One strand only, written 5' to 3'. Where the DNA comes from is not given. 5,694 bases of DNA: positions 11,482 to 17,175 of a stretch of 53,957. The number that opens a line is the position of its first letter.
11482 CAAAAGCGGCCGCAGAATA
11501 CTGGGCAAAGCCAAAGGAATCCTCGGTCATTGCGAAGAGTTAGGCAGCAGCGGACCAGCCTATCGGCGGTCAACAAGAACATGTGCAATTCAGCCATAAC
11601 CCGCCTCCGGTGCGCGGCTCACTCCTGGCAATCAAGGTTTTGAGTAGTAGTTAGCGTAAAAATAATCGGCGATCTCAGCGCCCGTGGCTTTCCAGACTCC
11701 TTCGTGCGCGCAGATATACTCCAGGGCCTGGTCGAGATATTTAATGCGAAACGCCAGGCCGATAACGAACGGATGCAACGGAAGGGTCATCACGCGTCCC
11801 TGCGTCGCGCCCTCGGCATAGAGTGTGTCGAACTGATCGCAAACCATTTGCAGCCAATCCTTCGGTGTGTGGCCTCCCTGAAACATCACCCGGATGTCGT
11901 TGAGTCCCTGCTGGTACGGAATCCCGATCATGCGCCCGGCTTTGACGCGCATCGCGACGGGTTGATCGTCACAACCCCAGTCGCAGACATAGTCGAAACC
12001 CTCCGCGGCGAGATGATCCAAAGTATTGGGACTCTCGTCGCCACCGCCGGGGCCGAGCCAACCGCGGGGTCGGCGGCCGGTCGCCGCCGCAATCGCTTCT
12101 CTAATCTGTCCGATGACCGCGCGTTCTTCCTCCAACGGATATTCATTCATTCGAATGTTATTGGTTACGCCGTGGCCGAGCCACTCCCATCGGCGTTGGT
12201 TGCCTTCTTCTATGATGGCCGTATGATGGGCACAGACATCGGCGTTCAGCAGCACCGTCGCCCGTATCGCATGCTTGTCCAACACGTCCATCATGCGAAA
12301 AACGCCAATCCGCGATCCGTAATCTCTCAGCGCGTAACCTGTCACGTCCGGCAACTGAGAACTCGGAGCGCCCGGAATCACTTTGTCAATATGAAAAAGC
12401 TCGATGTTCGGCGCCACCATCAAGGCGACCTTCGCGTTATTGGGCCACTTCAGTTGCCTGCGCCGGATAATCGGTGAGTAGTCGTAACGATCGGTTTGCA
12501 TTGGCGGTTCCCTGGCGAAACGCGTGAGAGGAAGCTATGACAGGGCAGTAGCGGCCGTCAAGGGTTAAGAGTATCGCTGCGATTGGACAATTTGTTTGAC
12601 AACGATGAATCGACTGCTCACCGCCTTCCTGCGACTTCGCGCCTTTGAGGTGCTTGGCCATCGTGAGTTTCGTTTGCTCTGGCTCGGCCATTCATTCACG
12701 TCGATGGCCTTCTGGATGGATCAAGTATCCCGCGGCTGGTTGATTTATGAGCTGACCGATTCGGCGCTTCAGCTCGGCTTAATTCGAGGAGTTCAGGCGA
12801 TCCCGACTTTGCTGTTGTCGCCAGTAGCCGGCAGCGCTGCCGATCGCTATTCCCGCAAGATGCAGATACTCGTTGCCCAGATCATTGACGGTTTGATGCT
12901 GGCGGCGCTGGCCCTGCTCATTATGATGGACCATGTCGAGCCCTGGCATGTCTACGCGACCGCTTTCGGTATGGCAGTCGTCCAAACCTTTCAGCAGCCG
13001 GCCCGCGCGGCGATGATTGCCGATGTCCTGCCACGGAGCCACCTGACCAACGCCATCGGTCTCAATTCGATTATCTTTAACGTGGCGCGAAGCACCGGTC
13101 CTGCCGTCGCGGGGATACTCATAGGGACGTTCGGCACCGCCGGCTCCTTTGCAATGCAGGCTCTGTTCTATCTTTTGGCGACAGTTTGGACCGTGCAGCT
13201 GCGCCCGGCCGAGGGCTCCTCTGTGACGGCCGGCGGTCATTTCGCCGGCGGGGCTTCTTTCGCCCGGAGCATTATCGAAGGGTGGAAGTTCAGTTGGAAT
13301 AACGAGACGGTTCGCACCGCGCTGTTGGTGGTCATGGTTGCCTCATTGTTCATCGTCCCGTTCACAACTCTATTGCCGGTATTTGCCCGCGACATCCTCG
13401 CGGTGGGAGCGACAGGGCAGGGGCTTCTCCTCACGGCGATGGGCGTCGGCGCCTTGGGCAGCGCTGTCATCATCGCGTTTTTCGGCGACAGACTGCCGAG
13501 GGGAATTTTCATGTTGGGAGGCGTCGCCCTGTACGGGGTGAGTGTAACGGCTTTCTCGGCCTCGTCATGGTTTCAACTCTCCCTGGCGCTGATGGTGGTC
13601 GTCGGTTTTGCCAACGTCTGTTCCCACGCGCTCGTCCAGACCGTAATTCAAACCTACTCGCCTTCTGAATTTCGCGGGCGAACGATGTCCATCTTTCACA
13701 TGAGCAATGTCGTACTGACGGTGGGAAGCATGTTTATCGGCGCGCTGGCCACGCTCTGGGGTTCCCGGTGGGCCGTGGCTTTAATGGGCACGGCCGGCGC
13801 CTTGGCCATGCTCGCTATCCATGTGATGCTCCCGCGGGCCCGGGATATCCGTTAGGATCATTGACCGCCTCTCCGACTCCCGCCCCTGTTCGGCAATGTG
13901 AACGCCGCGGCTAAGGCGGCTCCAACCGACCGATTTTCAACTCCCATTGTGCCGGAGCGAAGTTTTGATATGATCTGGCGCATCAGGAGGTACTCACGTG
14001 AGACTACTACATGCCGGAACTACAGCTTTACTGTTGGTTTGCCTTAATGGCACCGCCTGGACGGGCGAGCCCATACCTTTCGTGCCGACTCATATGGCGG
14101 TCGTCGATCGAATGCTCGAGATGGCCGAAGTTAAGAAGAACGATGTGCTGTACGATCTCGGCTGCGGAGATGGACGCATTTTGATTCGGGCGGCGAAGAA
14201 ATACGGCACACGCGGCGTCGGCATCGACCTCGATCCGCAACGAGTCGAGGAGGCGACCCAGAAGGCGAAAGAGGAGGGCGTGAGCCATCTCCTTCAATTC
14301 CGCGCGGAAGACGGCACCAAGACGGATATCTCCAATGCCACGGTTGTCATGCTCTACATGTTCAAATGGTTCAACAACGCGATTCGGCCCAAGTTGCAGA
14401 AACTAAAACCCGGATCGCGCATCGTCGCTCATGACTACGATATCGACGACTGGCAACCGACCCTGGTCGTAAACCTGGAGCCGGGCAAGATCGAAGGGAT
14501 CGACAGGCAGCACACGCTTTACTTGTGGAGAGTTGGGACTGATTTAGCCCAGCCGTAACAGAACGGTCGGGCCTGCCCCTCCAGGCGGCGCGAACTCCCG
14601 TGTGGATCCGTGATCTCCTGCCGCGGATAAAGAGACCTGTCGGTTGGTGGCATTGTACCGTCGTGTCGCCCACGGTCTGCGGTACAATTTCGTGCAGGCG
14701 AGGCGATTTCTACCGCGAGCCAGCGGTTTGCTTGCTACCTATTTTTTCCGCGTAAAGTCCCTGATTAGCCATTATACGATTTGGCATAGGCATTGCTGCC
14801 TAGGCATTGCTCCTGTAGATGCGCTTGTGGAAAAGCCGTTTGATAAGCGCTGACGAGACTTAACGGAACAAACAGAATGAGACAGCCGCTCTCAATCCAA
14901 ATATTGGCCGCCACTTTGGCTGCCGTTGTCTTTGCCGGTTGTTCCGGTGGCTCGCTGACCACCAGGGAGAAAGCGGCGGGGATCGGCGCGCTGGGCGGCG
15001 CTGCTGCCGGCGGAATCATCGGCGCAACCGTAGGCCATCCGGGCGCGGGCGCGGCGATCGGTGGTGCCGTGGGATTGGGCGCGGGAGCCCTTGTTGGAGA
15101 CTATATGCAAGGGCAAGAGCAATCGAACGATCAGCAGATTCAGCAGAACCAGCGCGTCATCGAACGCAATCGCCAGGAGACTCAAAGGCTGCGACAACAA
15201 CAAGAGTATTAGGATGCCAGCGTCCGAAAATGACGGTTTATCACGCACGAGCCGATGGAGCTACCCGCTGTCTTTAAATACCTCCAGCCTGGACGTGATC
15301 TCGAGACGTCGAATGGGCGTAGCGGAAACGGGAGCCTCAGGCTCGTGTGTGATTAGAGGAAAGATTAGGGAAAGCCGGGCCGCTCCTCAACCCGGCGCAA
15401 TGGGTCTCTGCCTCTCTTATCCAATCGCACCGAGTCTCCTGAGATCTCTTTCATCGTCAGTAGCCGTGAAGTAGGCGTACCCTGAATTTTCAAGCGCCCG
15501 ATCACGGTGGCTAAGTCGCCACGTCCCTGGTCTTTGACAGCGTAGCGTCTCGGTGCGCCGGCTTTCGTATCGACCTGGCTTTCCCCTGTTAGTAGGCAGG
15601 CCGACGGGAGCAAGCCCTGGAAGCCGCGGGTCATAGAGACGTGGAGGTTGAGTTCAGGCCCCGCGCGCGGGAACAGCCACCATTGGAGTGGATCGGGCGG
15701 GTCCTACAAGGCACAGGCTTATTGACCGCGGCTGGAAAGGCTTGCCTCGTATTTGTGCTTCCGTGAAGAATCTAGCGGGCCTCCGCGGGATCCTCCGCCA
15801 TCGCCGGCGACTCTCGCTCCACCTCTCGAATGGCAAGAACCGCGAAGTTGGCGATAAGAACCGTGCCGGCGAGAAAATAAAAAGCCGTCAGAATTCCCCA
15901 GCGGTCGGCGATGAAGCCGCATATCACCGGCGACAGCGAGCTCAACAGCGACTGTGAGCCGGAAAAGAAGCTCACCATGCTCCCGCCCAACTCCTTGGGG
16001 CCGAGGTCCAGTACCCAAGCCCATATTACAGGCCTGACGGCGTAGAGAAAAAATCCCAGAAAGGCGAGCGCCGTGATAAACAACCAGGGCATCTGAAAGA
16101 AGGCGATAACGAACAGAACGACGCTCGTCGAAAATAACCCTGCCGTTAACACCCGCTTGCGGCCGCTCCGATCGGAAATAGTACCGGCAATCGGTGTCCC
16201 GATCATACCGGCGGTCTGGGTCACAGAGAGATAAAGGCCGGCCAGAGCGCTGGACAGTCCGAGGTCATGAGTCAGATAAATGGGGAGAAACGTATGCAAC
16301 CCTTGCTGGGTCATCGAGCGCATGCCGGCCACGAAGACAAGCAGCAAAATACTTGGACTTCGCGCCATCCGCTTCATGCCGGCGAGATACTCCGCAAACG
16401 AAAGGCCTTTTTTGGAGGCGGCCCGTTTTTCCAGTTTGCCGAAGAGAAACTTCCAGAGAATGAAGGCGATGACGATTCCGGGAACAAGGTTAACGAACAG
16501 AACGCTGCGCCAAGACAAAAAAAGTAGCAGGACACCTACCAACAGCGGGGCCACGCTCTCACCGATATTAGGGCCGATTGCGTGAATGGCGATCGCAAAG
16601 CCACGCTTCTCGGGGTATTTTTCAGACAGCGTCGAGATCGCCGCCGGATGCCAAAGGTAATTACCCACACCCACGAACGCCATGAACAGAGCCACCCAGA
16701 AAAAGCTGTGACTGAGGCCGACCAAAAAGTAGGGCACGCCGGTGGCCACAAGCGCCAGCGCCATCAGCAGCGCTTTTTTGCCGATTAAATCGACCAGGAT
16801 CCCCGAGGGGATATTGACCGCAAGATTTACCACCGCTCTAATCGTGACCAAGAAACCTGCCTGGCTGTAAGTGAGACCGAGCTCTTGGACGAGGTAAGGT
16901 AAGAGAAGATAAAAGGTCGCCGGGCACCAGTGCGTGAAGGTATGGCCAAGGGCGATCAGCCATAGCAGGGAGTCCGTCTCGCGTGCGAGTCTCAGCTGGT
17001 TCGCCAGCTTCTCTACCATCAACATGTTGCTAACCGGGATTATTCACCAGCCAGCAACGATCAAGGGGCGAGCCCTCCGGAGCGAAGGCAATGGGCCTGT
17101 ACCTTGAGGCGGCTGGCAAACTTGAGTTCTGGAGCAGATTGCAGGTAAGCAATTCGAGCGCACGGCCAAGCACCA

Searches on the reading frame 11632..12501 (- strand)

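Call 35: search_protein_families(library=pfam, proteins=[window:11632-12501:-], max_evalue=0.00001)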
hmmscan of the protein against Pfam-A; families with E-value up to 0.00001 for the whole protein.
window:11632-12501:- (289 aa): 1 family
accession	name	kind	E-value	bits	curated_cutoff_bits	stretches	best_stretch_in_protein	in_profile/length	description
PF01522.26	Polysacc_deac_1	-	4.1e-08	33.7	23.1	1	61-171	15-123/124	Polysaccharide deacetylase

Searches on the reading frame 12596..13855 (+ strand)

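Call 35: search_protein_families(library=pfam, proteins=[window:12596-13855:+], max_evalue=0.00001)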
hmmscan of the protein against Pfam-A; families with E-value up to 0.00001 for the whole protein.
window:12596-13855:+ (419 aa): 2 families
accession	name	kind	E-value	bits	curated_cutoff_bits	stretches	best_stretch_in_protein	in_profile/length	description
PF05977.19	MFS_3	-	4.5e-50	171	27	1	19-409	6-391/524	Transmembrane secretion effector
PF07690.21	MFS_1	-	3.8e-36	125.2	33.4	2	28-268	1-232/347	Major Facilitator Superfamily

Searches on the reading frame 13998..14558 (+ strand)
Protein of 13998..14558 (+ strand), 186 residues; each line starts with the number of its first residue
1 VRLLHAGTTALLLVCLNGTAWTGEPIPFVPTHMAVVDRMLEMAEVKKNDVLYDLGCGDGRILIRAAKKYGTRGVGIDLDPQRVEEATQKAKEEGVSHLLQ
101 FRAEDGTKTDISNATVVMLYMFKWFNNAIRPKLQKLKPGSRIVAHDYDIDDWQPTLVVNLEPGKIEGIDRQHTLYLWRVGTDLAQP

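Call 35: search_protein_families(library=pfam, proteins=[window:13998-14558:+], max_evalue=0.00001)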
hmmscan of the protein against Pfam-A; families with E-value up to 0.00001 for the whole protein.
window:13998-14558:+ (186 aa): 6 families
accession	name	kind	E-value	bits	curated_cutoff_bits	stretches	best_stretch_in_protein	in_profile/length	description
PF13847.12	Methyltransf_31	-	3.4e-11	43.5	27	1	46-158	2-123/145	Methyltransferase domain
PF13649.12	Methyltransf_25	-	8.2e-11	42.9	27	1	53-128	3-80/97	Methyltransferase domain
PF02353.26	CMAS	-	4.4e-08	33.2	27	1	35-125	50-140/273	Mycolic acid cyclopropane synthetase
PF08241.18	Methyltransf_11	-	6.9e-08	33.5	21.2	1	53-139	2-90/95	Methyltransferase domain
PF08242.18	Methyltransf_12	-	5.5e-07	30.7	30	1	53-128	2-80/98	Methyltransferase domain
PF08123.19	DOT1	-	1.2e-06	28.7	23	0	32-144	27-156/205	Histone methylation protein DOT1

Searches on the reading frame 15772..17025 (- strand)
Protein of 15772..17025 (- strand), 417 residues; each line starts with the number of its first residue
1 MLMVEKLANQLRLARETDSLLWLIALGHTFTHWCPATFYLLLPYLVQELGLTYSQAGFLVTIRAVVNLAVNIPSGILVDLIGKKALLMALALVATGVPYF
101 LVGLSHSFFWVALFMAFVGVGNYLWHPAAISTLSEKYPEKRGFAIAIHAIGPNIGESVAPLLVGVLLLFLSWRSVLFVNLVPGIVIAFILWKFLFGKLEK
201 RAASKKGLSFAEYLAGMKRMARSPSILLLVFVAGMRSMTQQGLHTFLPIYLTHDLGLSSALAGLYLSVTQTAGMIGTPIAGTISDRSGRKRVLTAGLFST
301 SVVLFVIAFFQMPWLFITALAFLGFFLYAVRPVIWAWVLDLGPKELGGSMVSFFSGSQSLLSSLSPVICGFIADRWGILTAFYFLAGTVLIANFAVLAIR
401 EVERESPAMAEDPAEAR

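Call 35: search_protein_families(library=pfam, proteins=[window:15772-17025:-], max_evalue=0.00001)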
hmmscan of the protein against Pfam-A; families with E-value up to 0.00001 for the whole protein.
window:15772-17025:- (417 aa): 5 families
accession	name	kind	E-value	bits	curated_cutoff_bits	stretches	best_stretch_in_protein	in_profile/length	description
PF07690.21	MFS_1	-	5.7e-50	170.6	33.4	2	26-250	3-228/347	Major Facilitator Superfamily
PF12832.13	MFS_1_like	-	3e-13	50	25.2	1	43-375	20-364/373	MFS_1 like family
PF00083.30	Sugar_tr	-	6.1e-09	35.7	22.3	0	218-395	250-432/452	Sugar (and other) transporter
PF13347.12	MFS_2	-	1.9e-08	33.7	27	1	24-340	5-341/427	MFS/sugar transport protein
PF05977.19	MFS_3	-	1.2e-06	27.7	27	1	70-324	61-318/524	Transmembrane secretion effector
